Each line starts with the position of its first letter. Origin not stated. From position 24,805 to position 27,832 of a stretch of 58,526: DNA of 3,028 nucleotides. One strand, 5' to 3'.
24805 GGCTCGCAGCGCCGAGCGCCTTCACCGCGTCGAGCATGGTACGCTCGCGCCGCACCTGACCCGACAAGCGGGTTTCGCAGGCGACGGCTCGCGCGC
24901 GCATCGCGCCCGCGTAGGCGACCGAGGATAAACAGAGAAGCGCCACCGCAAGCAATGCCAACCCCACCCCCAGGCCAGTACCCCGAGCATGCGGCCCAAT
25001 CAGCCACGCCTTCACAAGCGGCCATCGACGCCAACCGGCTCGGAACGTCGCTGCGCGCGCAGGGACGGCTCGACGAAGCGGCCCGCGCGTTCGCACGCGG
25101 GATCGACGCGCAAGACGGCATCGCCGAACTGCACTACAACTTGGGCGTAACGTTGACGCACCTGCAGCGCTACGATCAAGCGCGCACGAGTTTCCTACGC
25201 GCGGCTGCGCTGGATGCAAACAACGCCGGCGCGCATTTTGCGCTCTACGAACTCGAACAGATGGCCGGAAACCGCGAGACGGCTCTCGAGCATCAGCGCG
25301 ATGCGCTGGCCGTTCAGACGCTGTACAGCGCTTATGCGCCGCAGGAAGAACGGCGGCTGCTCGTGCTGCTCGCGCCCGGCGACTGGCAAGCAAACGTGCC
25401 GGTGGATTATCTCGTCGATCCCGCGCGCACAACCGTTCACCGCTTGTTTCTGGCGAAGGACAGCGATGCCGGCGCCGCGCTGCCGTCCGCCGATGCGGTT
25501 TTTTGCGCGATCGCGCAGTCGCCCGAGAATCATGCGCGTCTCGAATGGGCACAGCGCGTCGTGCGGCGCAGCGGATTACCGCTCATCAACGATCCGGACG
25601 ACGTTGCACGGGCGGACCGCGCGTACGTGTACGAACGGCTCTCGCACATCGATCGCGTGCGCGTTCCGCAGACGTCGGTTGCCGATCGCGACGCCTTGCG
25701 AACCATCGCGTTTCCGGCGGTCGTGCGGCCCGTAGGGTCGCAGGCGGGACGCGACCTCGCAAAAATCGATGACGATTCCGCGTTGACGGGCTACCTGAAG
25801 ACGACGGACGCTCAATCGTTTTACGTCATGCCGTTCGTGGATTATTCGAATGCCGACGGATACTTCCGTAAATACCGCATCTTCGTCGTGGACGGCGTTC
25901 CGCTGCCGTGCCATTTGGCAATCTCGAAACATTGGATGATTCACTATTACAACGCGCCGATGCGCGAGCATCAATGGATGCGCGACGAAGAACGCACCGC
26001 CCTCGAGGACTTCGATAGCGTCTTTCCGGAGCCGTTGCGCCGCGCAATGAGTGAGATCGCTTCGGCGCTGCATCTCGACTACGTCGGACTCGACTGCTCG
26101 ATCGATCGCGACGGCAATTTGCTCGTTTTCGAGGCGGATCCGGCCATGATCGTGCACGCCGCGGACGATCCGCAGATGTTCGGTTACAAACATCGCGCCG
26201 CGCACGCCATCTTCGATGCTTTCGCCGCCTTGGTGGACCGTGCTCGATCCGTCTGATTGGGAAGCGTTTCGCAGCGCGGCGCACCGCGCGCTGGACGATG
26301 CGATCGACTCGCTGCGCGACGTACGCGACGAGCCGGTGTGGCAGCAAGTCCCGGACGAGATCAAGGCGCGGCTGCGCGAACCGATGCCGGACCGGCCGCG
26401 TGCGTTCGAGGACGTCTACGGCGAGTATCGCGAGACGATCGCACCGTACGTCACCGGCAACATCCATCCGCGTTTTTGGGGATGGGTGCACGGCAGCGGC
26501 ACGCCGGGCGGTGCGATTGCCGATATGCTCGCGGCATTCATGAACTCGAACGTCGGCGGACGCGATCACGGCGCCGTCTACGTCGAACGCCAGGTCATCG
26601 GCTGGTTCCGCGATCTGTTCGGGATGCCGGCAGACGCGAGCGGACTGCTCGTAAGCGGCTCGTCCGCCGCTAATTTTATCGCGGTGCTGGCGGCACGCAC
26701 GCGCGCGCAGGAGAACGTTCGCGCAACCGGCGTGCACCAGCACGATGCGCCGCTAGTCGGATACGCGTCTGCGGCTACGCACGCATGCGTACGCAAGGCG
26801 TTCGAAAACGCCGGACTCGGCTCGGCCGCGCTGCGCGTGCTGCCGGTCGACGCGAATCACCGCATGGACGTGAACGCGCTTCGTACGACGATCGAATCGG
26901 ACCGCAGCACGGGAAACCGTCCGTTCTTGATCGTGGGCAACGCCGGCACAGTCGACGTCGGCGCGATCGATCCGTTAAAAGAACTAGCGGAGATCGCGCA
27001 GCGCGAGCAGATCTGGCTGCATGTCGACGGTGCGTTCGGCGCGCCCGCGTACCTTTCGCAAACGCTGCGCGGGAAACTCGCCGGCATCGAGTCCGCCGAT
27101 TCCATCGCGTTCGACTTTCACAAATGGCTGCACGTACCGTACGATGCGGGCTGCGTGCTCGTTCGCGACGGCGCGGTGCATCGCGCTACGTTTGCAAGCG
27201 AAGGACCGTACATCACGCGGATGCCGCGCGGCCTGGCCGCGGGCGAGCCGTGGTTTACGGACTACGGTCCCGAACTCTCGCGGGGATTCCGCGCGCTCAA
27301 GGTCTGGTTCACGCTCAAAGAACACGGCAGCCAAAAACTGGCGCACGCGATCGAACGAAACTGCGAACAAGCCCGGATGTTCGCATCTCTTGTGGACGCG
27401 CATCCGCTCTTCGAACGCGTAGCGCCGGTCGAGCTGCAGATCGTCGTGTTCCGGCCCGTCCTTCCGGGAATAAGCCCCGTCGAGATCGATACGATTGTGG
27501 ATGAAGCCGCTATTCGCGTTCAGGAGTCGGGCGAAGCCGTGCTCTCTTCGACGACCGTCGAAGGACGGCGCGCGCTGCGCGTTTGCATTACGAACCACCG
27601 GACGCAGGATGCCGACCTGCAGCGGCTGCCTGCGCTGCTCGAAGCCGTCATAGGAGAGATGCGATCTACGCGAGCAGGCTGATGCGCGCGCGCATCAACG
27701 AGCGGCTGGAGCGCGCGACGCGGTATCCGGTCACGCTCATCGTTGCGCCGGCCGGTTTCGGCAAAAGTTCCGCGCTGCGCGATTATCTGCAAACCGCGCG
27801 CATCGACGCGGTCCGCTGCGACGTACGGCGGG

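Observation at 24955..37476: Candidate locus: ligase + decarboxylase + STAND/LuxR regulator feeding into four lipoprotein sedolisins and an orphan STAS protein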

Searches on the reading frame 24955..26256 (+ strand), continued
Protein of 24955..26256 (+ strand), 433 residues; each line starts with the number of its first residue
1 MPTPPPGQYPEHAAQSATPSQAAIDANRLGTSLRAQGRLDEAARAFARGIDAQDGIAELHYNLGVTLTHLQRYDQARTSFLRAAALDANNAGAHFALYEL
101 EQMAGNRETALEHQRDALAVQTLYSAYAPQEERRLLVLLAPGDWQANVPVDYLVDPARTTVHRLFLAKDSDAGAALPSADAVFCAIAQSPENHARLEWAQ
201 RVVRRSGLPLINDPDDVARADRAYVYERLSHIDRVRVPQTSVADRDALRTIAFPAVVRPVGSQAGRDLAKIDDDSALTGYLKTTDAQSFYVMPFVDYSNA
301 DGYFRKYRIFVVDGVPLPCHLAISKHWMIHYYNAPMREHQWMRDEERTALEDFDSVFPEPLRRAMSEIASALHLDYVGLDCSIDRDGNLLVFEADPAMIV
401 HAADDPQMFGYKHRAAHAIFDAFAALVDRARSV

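Call 14: search_solved_structures(query=A1, max_evalue=0.01, show_alignments=0)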
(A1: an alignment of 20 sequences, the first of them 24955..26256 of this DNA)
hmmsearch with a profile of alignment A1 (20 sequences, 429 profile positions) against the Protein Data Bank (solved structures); distinct sequences matched with E-value up to 0.01: 210 (the best 60 are shown).
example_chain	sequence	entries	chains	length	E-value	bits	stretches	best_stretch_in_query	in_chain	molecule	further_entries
9qhb_A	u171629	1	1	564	5.6e-62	213.2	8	19-110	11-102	Engineered tetratricopeptide repeat protein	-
8bu0_A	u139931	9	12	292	1.5e-36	129.4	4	19-87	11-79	Consensus tetratricopeptide repeat protein | Crystal structure of an 8-repeat consensus TPR superhelix with Zinc. | Monomer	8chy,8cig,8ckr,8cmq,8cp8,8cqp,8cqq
7yeh_B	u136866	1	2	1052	3.5e-36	128.2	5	16-118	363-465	UDP-N-acetylglucosamine--peptide N-acetylglucosaminyltransferase 110 kDa subunit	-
7yea_A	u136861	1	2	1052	3.5e-36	128.2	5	16-118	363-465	UDP-N-acetylglucosamine--peptide N-acetylglucosaminyltransferase 110 kDa subunit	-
7ntf_A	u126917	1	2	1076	3.8e-36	128.1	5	18-118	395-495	Isoform 1 of UDP-N-acetylglucosamine--peptide N-acetylglucosaminyltransferase 110 kDa subu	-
1w3b_A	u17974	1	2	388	5.2e-33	117.7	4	15-88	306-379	UDP-N-ACETYLGLUCOSAMINE--PEPTIDE N-ACETYLGLUCOSAMINYLTRANSFERASE 110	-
6eou_A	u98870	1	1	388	7.3e-33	117.3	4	15-88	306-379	UDP-N-acetylglucosamine--peptide N-acetylglucosaminyltransferase 110 kDa subunit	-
9qhc_A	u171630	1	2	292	4.3e-32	114.7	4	23-87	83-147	Engineered tetratricopeptide repeat protein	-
7y4i_A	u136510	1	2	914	8e-20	74.3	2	14-113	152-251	Probable UDP-N-acetylglucosamine--peptide N-acetylglucosaminyltransferase SPINDLY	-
8dtf_A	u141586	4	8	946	9.7e-20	74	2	10-113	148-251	Probable UDP-N-acetylglucosamine--peptide N-acetylglucosaminyltransferase SPINDLY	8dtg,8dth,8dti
7obi_A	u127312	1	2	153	4.8e-17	65.1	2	13-90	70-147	CTPR-rv4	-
8ch0_A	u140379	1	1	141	8.1e-17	64.4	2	19-87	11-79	Consensus tetratricopeptide repeat protein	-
2fo7_A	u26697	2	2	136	1.1e-16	63.9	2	21-87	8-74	SYNTHETIC CONSENSUS TPR PROTEIN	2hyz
6vl6_A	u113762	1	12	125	1.4e-16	63.6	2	26-95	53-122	T33_dn2A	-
5hrz_A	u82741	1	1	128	3.5e-16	62.3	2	27-96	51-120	TPR domain protein 1na0C3_3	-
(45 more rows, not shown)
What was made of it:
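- Tried and rejected: Profile search of the ligase alignment against PDB sequences (call 14).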

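Call 41: search_protein_families(library=pfam, proteins=[L011:12762-14270:-, L011:14267-15670:-, L031:8122-9486:+, L057:8770-9294:+], max_evalue=0.001)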
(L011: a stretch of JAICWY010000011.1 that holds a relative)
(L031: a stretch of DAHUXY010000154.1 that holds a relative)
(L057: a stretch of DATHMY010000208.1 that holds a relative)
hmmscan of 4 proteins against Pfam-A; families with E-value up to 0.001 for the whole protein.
L011:12762-14270:- (502 aa): 3 families
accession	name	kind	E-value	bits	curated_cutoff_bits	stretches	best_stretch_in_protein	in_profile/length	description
PF07690.21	MFS_1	-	1.8e-49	169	33.4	1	21-409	6-346/347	Major Facilitator Superfamily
PF00083.30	Sugar_tr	-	2.3e-09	37.1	22.3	1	48-181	48-188/452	Sugar (and other) transporter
PF13347.12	MFS_2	-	0.00013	21.1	27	1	42-124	256-339/427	MFS/sugar transport protein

L011:14267-15670:- (467 aa): 5 families
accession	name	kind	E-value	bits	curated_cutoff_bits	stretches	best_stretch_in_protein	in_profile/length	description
PF16576.10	HlyD_D23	-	2.6e-14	53.5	30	1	259-411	34-184/214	Barrel-sandwich domain of CusB or HlyD membrane-fusion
PF13437.12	HlyD_3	-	9.6e-13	49.2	22.2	1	337-437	1-96/106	HlyD family secretion protein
PF13533.13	Biotin_lipoyl_2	-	5.7e-07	29.6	29.8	1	85-114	3-32/32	Biotin-lipoyl like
PF02321.23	OEP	-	1.2e-06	28.9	22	1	178-263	98-183/187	Outer membrane efflux protein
PF00529.27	CusB_dom_1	-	3.4e-06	27.7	26.5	1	282-465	12-87/89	Cation efflux system protein CusB domain 1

L031:8122-9486:+ (454 aa): 4 families
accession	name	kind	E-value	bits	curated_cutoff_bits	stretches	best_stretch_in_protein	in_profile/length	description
PF13454.12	NAD_binding_9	-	5.9e-31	108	21.8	1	10-149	1-154/155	FAD-NAD(P)-binding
PF07992.20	Pyr_redox_2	-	9.1e-07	29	26.1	1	8-215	2-174/291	Pyridine nucleotide-disulphide oxidoreductase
PF13450.12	NAD_binding_8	-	2e-05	25.2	21.9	0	11-67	1-54/68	NAD(P)-binding Rossmann-like domain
PF01266.30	DAO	-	2.6e-05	24.4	27.9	0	8-367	1-209/353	FAD dependent oxidoreductase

L057:8770-9294:+ (174 aa): 0 families

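Call 58: predict_structure(alignment_id=A1)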
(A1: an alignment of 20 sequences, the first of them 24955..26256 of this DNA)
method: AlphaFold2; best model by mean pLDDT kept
length: 433 residues; sequences in the alignment: 20
mean_pLDDT: 89.1   pTM: 0.82
mean pLDDT of the five models: 89.1, 88.3, 88.3, 88.1, 87.6
residues with pLDDT >= 90: 306; 70-90: 97; 50-70: 14; < 50: 16
segments of 3 or more residues with pLDDT < 50: 1-16
pLDDT, mean of each block of 10 residues (from residue 1): 34 59 96 98 98 96 98 97 96 94 88 89 92 93 65 87 91 90 90 93 95 92 86 94 93 93 78 95 93 92 94 96 85 81 95 96 97 94 94 86 79 91 92 77
secondary structure, 60 per line:
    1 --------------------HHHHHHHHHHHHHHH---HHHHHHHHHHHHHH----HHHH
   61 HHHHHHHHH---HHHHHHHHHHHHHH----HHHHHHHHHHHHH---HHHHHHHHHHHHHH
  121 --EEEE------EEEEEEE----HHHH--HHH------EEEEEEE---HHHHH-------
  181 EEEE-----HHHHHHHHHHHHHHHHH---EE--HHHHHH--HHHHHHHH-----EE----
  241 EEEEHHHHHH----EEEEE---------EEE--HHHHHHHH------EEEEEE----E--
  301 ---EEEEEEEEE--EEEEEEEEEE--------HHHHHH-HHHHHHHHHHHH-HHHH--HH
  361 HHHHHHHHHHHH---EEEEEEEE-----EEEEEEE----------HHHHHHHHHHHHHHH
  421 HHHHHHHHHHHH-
elements in order: H21-35 H39-52 H57-69 H73-86 H91-103 H107-120 E123-126 E133-139 H144-147 E159-165 H169-173 E181-184 H190-206 H214-219 H222-229 E241-244 H245-250 E255-259 E269-271 H274-281 E288-293 E304-312 E315-324 H333-338 H340-351 H353-356 H359-372 E376-383 E389-395 H406-432

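Call 62: fold_search(model_id=the predicted structure, library=pdb)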
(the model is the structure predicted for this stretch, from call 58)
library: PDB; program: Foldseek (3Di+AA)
matches with E <= 10: 1774; with E <= 0.001: 449
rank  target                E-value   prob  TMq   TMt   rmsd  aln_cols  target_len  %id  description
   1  5k2m_A                2.1e-11  1.00  0.45  0.66   5.9       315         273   18  Bifunctional LysX/ArgX from Thermococcus kodakarensis with LysW-gamma-AAA (released 2016-09-07)
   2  5k2m_H                5.1e-11  1.00  0.45  0.66   5.7       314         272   18  Bifunctional LysX/ArgX from Thermococcus kodakarensis with LysW-gamma-AAA (released 2016-09-07)
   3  5k2m_D                5.9e-11  1.00  0.42  0.61   6.2       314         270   18  Bifunctional LysX/ArgX from Thermococcus kodakarensis with LysW-gamma-AAA (released 2016-09-07)
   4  3e5n                  2.5e-10  1.00  0.43  0.53   7.5       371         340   13  Crystal structure of D-alanine-D-alanine ligase from Xanthomonas oryzae pv. oryzae KACC10331 (released 2009-08-18)
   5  3i12_A                3.4e-10  1.00  0.43  0.50   7.0       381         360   11  The crystal structure of the D-alanyl-alanine synthetase A from Salmonella enterica subsp. enterica serovar Typhimuriu (released 2009-08-18)
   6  8evx_B                4.6e-10  1.00  0.45  0.61   6.9       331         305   16  DdlA from Pseudomonas aeruginosa PAO1 in complex with ADP and phosphorylated D-cycloserine (released 2023-08-30)
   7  3vpd_A                5.4e-10  1.00  0.38  0.56   7.2       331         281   19  LysX from Thermus thermophilus complexed with AMP-PNP (released 2013-02-27)
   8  3n8d_A                5.6e-10  1.00  0.42  0.53   7.4       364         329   10  Crystal structure of Staphylococcus aureus VRSA-9 D-Ala:D-Ala ligase (released 2010-10-13)
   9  3vpb_A                6.2e-10  1.00  0.46  0.67   5.6       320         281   13  ArgX from Sulfolobus tokodaii complexed with LysW/Glu/ADP/Mg/Zn/Sulfate (released 2013-02-27)
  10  3rfc                  7.7e-10  1.00  0.43  0.52   7.6       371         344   13  Crystal structure of D-alanine-D-alanine ligase A from Xanthomonas oryzae pathovar oryzae with ADP (released 2011-05-04)
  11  3se7_B                7.7e-10  1.00  0.43  0.54   7.0       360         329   11  ancient VanA (released 2011-09-14)
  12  3se7_A                8.1e-10  1.00  0.44  0.56   6.7       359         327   10  ancient VanA (released 2011-09-14)
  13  3se7_C                8.1e-10  1.00  0.44  0.55   6.8       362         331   10  ancient VanA (released 2011-09-14)
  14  8evv_C                9.4e-10  1.00  0.44  0.58   8.3       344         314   13  Apo form of DdlA from Pseudomonas aeruginosa PAO1 (released 2023-08-30)
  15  5d8d_E                9.4e-10  1.00  0.38  0.55   7.0       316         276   14  Crystal structure of D-alanine-D-alanine ligase from Acinetobacter baumannii (released 2016-08-17)
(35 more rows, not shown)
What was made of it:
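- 24955..26256 (+): Module 1, gene 1: TPR + RimK/LysX-like ATP-grasp ligase (433 aa). AlphaFold pLDDT 89 and Foldseek match to LysX/ArgX 5k2m, E 2e-11 (calls 58, 62).
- On ATP-grasp ligases (RimK/LysX type): Foldseek matches LysX/ArgX 5k2m at E 2e-11, plus RimK, Ddl and PsnB (calls 58, 62).
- Checked: An AlphaFold model (pLDDT 89) matches LysX/ArgX, RimK and Ddl (Foldseek E 2e-11, calls 58 and 62).
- Tried and rejected: Structure prediction and Foldseek replaced it (calls 58, 62).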

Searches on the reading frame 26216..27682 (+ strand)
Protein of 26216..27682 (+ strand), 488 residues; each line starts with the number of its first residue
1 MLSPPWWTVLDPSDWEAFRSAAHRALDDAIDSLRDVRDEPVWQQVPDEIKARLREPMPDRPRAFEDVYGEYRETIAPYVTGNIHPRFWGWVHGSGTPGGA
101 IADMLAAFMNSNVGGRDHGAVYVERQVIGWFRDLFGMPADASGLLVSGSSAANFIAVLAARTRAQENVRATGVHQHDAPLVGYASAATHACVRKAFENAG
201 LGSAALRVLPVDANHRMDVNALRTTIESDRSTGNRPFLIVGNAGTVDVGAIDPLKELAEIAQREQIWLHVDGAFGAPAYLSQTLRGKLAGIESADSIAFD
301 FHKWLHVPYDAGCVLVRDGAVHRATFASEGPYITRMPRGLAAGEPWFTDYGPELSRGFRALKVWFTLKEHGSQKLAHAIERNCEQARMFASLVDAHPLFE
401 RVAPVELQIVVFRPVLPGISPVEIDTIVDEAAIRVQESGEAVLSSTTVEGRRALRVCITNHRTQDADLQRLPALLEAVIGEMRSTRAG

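Call 4: search_protein_families(library=pfam, proteins=[window:26216-27682:+], max_evalue=0.01)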
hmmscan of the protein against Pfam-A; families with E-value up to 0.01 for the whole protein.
window:26216-27682:+ (488 aa): 3 families
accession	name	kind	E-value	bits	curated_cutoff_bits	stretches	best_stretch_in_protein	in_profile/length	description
PF00282.25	Pyridoxal_deC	-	5.3e-65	220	27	1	46-413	1-373/375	Pyridoxal-dependent decarboxylase conserved domain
PF01212.27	Beta_elim_lyase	-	1.8e-08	34.5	27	1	103-390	13-227/288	Beta-eliminating lyase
PF00266.25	Aminotran_5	-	1.2e-05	24.9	21.5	1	189-465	98-366/371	Aminotransferase class-V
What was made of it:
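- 26216..27682 (+): Module 1, gene 2: group II PLP decarboxylase, aromatic-amino-acid-decarboxylase-like (488 aa). Pyridoxal_deC, E 5e-65 (call 4).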

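Call 5: search_protein_families(library=ncbifam, proteins=[window:26216-27682:+], max_evalue=0.01)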
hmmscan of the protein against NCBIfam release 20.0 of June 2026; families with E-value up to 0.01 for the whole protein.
window:26216-27682:+ (488 aa): 10 families
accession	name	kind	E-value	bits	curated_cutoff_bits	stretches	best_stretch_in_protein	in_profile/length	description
NF052646.1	DABADecarRhbB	equivalog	8e-55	186.3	900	1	120-471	135-474/491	L-2,4-diaminobutyrate decarboxylase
TIGR03799.1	NOD_PanD_pyr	equivalog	2.4e-43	148.3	606.1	1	116-437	137-455/522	pyridoxal-dependent aspartate 1-decarboxylase PanP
TIGR03812.1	tyr_de_CO2_Arch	equivalog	2.5e-25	89.1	299.4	1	105-465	40-363/375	tyrosine decarboxylase MfnA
NF002748.0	PRK02769.1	equivalog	1.9e-17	63.1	305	1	123-395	66-312/382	histidine decarboxylase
TIGR03811.1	tyr_de_CO2_Ent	equivalog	1.3e-10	40.4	905.3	1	189-276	232-324/608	tyrosine decarboxylase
NF041359.1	GntG_guanitoxin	subfamily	1.7e-06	27.4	230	1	187-309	85-210/343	GntG family PLP-dependent aldolase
TIGR03235.1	DNA_S_dndA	equivalog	0.0002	20.8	480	1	206-282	115-184/353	cysteine desulfurase DndA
TIGR03402.1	FeS_nifS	equivalog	0.00027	19.8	530.75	1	187-319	94-213/379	cysteine desulfurase NifS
TIGR01788.1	Glu-decarb-GAD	equivalog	0.0019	17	380.4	1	123-276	81-233/431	glutamate decarboxylase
TIGR00858.1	bioF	equivalog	0.0037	16.1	426.45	1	214-276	133-192/365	8-amino-7-oxononanoate synthase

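Call 49: search_solved_structures(query=window:26216-27682:+, max_evalue=1e-10, show_alignments=0)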
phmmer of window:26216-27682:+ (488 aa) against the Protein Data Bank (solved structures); distinct sequences matched with E-value up to 1e-10: 34.
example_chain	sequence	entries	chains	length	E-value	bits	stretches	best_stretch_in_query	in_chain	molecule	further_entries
7xin_A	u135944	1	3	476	6.2e-66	226.3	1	16-480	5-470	DOPA decarboxylase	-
4obu_E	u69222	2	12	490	4.9e-63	216.7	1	28-476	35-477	Pyridoxal-dependent decarboxylase domain protein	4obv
5o5c_A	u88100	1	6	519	8.1e-52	179.7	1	84-475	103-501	Putative decarboxylase involved in desferrioxamine biosynthesis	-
6eei_A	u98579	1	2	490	1.2e-49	172.5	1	9-466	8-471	Tyrosine decarboxylase 1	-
4rit_B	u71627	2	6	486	8.4e-48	166.5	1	73-477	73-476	Pyridoxal-dependent decarboxylase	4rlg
4e1o_A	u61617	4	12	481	2.3e-47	165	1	16-470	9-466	Histidine decarboxylase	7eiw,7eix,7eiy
4riz_A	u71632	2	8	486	1e-46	162.9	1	73-477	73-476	Pyridoxal-dependent decarboxylase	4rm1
6eew_A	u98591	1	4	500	1.3e-46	162.6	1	11-478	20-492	Aromatic-L-amino-acid decarboxylase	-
4rj0_B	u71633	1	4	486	1.3e-46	162.5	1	73-477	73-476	Pyridoxal-dependent decarboxylase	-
6liu_A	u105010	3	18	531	1e-45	159.6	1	9-417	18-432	Tyrosine/DOPA decarboxylase 2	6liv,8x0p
8x0o_A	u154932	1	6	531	1.8e-44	155.5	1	9-417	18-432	Tyrosine/DOPA decarboxylase 2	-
2qma_A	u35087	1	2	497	4.2e-43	151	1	64-473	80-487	Diaminobutyrate-pyruvate transaminase and L-2,4-diaminobutyrate decarboxylase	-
6jrl_A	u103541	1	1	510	6.8e-43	150.3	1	15-416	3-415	3,4-dihydroxyphenylacetaldehyde synthase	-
6khn_A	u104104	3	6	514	1.4e-42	149.3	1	12-467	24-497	Tryptophan decarboxylase 1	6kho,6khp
3k40_A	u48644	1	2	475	1.5e-42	149.1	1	18-418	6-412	Aromatic-L-amino-acid decarboxylase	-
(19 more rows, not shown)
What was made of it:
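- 26216..27682 (+): Closest solved structures are DOPA and tryptophan decarboxylases, E 6e-66 (call 49).
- On Group II PLP-dependent decarboxylases: The protein aligns full-length to DOPA decarboxylase 7xin, E 6e-66 (call 49).
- Checked: The closest solved structures are DOPA and tryptophan decarboxylases, E 6e-66 (call 49).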
